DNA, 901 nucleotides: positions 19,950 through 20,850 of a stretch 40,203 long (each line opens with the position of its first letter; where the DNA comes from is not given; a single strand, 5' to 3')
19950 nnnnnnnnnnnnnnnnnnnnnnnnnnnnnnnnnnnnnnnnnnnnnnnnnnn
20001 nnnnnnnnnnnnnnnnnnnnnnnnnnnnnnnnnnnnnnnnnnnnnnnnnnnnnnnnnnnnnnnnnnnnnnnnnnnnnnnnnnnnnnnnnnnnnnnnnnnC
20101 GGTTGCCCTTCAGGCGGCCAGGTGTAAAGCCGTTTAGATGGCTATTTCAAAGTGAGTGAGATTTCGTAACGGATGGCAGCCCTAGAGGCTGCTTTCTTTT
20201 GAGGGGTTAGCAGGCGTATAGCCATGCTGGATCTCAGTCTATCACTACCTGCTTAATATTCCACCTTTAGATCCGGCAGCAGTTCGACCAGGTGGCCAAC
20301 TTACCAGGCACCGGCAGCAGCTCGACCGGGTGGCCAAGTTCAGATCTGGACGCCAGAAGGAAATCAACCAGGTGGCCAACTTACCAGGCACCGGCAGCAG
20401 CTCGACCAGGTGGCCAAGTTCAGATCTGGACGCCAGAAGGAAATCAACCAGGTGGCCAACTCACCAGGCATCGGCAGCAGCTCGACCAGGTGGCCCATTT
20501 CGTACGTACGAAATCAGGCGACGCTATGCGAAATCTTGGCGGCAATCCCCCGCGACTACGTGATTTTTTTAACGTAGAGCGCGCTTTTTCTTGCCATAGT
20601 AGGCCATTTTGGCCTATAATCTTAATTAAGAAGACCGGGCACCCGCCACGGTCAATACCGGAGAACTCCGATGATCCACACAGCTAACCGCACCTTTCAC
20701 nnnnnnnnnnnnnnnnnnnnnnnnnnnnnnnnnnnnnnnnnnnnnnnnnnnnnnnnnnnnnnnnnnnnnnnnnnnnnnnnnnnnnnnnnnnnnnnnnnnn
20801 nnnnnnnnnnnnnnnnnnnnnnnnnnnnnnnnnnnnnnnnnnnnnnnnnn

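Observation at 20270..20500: Six-copy 40-bp (three-copy 80-bp) tandem repeat array downstream of the truncated rep paralogue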

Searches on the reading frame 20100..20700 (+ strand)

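Call 48: find_related_loci(query=A1, collection=genome_contigs, flank=3000)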
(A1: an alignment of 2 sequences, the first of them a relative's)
Query A1 (459 aa) in genome_contigs; peptide patterns used: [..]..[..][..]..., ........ (x = any residue, [..] = any of these).
86 stretches matched a pattern; 29 encode a relative of the query (tblastn E <= 1e-3); 29 distinct loci.
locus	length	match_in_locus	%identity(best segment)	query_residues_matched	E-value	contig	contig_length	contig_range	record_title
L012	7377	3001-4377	100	1-459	0e+0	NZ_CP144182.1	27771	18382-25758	Aeromonas rivipollensis strain DSM 24593 plasmid p2, complete sequence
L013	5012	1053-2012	100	1-320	0e+0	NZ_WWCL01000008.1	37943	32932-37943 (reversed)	Duganella fentianensis strain FT93W NODE_8_length_37943_cov_36.004681_8, whole genome shotgun sequence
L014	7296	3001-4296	71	2-439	0e+0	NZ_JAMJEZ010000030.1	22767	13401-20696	Pseudomonas sp. NW5 NODE_30_length_22767_cov_233.159718, whole genome shotgun sequence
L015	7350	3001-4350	68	13-450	0e+0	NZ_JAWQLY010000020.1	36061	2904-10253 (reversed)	Halomonas sp. HP20-15 NODE_20_length_36061_cov_320.137172, whole genome shotgun sequence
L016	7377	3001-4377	68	2-446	0e+0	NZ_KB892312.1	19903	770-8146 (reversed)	Oligella ureolytica DSM 18253 B092DRAFT_scaffold_39.40, whole genome shotgun sequence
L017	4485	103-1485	68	1-447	0e+0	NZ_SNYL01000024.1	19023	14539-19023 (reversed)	Tepidicella xavieri strain DSM 19605 Ga0244535_124, whole genome shotgun sequence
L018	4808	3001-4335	70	1-442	0e+0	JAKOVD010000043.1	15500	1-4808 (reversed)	MAG: Chloroflexota bacterium isolate JPNG_maxbin.037 k201_490723, whole genome shotgun sequence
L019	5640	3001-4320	65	1-437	0e+0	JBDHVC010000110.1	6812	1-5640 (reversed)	MAG: Sandaracinaceae bacterium isolate AS-MESO-3CA.302 NODE_46378_length_6812_cov_2.687602, whole genome shotgun sequenc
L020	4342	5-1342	66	17-446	0e+0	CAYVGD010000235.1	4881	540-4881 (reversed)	MAG TPA_asm: uncultured Polaromonas sp. isolate binchicken_co139_169 genome assembly, contig: NODE_43427_length_4881_cov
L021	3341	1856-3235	64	1-448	0e+0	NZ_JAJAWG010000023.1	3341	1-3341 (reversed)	Deefgea salmonis strain H3-26 Scaffolds_23_3341, whole genome shotgun sequence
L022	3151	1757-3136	64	1-448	0e+0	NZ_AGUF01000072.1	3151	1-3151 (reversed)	Achromobacter arsenitoxydans SY8 Contig00075, whole genome shotgun sequence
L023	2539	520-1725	69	1-401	0e+0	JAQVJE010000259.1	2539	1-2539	MAG: Gallionellaceae bacterium isolate STE_56 NODE_155873_length_2539_cov_23.547678_Sandtown_E, whole genome shotgun seq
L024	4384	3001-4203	69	2-401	0e+0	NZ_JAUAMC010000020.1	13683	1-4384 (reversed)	Halomonas sp. SpR8 NODE_20_length_13683_cov_676.453305, whole genome shotgun sequence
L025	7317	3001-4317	63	1-445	1e-180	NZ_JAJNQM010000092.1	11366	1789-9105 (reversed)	Ectothiorhodospira lacustris strain B14B assembly_contig_92, whole genome shotgun sequence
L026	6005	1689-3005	63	1-445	2e-180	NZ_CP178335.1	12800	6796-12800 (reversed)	Ectothiorhodospira shaposhnikovii strain PHS-Q plasmid unnamed2, complete sequence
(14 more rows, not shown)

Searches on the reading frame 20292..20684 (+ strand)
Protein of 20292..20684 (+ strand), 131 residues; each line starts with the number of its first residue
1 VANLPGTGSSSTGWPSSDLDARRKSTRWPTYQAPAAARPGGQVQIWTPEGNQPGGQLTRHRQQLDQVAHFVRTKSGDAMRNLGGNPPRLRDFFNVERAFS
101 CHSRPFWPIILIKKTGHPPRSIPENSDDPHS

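Call 56: search_protein_families(library=pfam, proteins=[window:20292-20684:+], max_evalue=0.01)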
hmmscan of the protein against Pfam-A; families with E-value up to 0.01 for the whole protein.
window:20292-20684:+ (131 aa): 0 families
